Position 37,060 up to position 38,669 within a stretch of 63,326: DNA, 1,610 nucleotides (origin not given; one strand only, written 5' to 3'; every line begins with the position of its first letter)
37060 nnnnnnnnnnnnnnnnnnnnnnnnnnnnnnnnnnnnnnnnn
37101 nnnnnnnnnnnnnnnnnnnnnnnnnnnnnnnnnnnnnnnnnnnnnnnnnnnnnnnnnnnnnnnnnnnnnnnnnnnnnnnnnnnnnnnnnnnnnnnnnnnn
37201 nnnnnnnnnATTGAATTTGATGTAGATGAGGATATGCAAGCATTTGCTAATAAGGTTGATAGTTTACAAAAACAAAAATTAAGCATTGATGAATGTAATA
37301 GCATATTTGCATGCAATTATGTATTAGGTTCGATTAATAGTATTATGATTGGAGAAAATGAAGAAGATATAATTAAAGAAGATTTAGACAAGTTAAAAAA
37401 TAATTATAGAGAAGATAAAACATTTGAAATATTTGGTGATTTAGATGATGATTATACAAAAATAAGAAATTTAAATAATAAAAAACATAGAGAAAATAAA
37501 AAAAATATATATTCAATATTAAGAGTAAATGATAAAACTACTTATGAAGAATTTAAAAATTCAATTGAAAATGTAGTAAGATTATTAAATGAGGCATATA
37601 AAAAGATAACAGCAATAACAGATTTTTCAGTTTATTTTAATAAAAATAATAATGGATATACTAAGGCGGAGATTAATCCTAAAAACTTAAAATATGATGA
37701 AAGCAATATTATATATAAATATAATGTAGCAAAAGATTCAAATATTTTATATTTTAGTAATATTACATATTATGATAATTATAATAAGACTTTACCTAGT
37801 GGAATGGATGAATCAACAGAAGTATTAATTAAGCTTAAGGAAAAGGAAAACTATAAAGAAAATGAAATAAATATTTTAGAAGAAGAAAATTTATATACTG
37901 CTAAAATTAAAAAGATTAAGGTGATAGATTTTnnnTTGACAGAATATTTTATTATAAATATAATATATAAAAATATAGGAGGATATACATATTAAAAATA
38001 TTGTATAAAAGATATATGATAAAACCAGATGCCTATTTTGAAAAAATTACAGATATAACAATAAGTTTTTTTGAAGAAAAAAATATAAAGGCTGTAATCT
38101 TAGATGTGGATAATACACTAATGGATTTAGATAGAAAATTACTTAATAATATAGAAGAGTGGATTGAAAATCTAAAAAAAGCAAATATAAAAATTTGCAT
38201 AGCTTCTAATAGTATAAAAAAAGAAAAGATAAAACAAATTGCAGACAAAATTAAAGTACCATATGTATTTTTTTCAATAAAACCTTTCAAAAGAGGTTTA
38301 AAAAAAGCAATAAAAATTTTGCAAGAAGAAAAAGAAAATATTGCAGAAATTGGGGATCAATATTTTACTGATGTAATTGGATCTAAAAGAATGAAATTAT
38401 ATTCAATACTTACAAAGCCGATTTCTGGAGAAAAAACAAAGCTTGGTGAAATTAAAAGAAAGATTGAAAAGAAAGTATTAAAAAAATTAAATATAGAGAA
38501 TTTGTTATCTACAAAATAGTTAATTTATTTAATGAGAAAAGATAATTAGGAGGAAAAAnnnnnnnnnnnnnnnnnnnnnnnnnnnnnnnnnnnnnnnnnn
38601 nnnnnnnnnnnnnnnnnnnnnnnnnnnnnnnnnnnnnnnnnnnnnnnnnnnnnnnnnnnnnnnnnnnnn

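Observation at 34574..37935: Degenerate ThrRS paralog without its N-terminal domains, translationally coupled to an unknown 726-aa coiled-coil protein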

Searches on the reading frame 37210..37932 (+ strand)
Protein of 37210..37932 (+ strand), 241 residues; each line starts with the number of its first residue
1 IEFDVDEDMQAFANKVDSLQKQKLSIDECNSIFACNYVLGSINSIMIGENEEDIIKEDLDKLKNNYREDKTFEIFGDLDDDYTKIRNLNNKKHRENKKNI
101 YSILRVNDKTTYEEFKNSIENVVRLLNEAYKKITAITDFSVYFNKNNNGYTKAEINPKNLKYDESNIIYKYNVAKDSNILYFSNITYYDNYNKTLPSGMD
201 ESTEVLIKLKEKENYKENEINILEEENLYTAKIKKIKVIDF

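Call 41: predict_structure(alignment_id=A2)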
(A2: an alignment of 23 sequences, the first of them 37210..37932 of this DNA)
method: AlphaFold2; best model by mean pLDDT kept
length: 241 residues; sequences in the alignment: 23
mean_pLDDT: 87.0   pTM: 0.84
mean pLDDT of the five models: 87.0, 84.1, 84.1, 83.7, 81.1
residues with pLDDT >= 90: 133; 70-90: 83; 50-70: 14; < 50: 11
segments of 3 or more residues with pLDDT < 50: 70-80
pLDDT, mean of each block of 10 residues (from residue 1): 85 95 96 96 93 95 75 46 71 87 89 97 98 96 87 91 78 95 93 90 91 77 83 85 83
secondary structure, 60 per line:
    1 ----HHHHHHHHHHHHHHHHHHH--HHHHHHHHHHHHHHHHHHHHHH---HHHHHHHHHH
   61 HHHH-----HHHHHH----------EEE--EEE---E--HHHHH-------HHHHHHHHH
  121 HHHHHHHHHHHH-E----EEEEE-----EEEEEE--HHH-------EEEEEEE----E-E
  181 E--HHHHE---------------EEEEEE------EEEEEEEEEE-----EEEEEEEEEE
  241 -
elements in order: H5-23 H26-47 H51-64 H70-75 E86-88 E91-93 H100-104 H112-132 E139-143 E149-154 E167-173 H184-187 E204-209 E216-225 E231-240

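Call 43: fold_search(model_id=the predicted structure, library=pdb)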
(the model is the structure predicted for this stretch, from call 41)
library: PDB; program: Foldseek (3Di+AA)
matches with E <= 10: 176; with E <= 0.001: 5
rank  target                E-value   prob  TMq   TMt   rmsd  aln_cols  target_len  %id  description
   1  2j3z_D                1.6e-04  1.00  0.36  0.23  19.5       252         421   12  Crystal structure of the enzymatic component C2-I of the C2-toxin from Clostridium botulinum at pH 6.1 (released 2006-10-11)
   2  2j3z_E                5.1e-04  1.00  0.37  0.23  19.8       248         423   12  Crystal structure of the enzymatic component C2-I of the C2-toxin from Clostridium botulinum at pH 6.1 (released 2006-10-11)
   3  2j3x                  8.2e-04  0.99  0.36  0.22  18.3       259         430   10  Crystal structure of the enzymatic component C2-I of the C2-toxin from Clostridium botulinum at pH 3.0 (mut-S361R) (released 2006-10-11)
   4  4h0y_A                8.2e-04  0.97  0.29  0.18  15.6       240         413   10  Crystal structure of NAD+-Ia(E380S)-actin complex (released 2013-02-20)
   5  2j3z_C                9.9e-04  0.99  0.38  0.23  19.7       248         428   11  Crystal structure of the enzymatic component C2-I of the C2-toxin from Clostridium botulinum at pH 6.1 (released 2006-10-11)
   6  2j3v                  1.1e-03  0.99  0.36  0.22  18.3       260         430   12  Crystal structure of the enzymatic component C2-I of the C2-toxin from Clostridium botulinum at pH 3.0 (released 2006-10-11)
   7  3buz_A                1.6e-03  0.90  0.26  0.17  16.8       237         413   10  Crystal structure of ia-bTAD-actin complex (released 2008-05-13)
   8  4h0x_A                1.6e-03  0.90  0.26  0.17  16.7       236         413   11  Crystal structure of NAD+-Ia(E380A)-actin complex (released 2013-02-20)
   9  4h03_A                1.8e-03  0.97  0.33  0.22  11.1       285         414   11  Crystal structure of NAD+-Ia-actin complex (released 2013-02-20)
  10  6klo_H                2.0e-03  0.95  0.28  0.19  14.1       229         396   12  Complex structure of Iota toxin enzymatic component (Ia) and binding component (Ib) pore with short stem (released 2020-01-15)
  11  4tr5                  2.2e-03  0.99  0.27  0.31   8.7       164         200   16  C3larvin toxin, an ADP-ribosyltransferase from Paenibacillus larvae (released 2014-12-17)
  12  6v1s_Z                2.4e-03  0.84  0.24  0.17  13.5       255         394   14  Structure of the Clostridioides difficile transferase toxin (released 2020-03-18)
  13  5dzq_O                2.8e-03  0.99  0.27  0.34   8.2       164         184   18  C3larvin toxin, an ADP-ribosyltransferase from Paenibacillus larvae, Orthorhombic Form (released 2015-10-14)
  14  1gze_C                3.1e-03  1.00  0.41  0.46   8.9       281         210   13  Structure of the Clostridium botulinum C3 exoenzyme (L177C mutant) (released 2002-08-29)
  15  7vnj_H                3.1e-03  0.84  0.25  0.17  15.8       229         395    8  Complex structure of Clostridioides difficile enzymatic component (CDTa) and binding component (CDTb) pore with short  (released 2022-10-26)
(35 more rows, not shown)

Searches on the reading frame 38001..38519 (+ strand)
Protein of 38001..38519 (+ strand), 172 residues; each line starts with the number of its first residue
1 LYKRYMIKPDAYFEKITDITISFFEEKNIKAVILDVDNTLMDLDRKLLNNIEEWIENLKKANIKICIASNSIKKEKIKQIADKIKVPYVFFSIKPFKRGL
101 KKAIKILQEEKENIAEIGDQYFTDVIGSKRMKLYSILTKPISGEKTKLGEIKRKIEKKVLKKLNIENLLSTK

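Call 3: search_protein_families(library=pfam, proteins=[window:38001-38519:+], max_evalue=0.1)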
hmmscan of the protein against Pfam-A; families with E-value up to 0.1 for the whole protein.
window:38001-38519:+ (172 aa): 9 families
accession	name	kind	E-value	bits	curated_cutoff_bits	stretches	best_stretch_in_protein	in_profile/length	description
PF09419.16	PGP_phosphatase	-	3.6e-12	46.6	20.4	1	2-138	12-163/168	Mitochondrial PGP phosphatase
PF13419.12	HAD_2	-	1.9e-08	35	23.8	1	19-136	52-176/178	Haloacid dehalogenase-like hydrolase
PF00702.32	Hydrolase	-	1.2e-07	32.8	26.4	1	46-129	98-188/191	haloacid dehalogenase-like hydrolase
PF08282.18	Hydrolase_3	-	1.7e-05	25.1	20.9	1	32-87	1-55/255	haloacid dehalogenase-like hydrolase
PF11019.14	DUF2608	-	0.001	19.1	22.6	1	25-114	14-101/244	Protein of unknown function (DUF2608)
PF13242.12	Hydrolase_like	-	0.003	17.9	22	1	94-139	4-49/75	HAD-hyrolase-like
PF13344.12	Hydrolase_6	-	0.0077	16.7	27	1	32-76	1-44/101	Haloacid dehalogenase-like hydrolase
PF01248.31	Ribosomal_L7Ae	-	0.073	13.2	22.1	1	50-91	19-64/95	Ribosomal protein L7Ae/L30e/S12e/Gadd45 family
PF08303.17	tRNA_lig_kinase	-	0.079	13.5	22.7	0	14-82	40-109/168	tRNA ligase kinase domain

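Call 76: search_protein_families(library=pfam, proteins=[window:38001-38519:+], max_evalue=0.001)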
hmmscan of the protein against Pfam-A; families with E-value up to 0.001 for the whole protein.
window:38001-38519:+ (172 aa): 4 families
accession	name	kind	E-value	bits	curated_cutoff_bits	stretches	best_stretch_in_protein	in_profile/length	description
PF09419.16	PGP_phosphatase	-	3.6e-12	46.6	20.4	1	2-138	12-163/168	Mitochondrial PGP phosphatase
PF13419.12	HAD_2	-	1.9e-08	35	23.8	1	19-136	52-176/178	Haloacid dehalogenase-like hydrolase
PF00702.32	Hydrolase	-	1.2e-07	32.8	26.4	1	46-129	98-188/191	haloacid dehalogenase-like hydrolase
PF08282.18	Hydrolase_3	-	1.7e-05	25.1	20.9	1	32-87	1-55/255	haloacid dehalogenase-like hydrolase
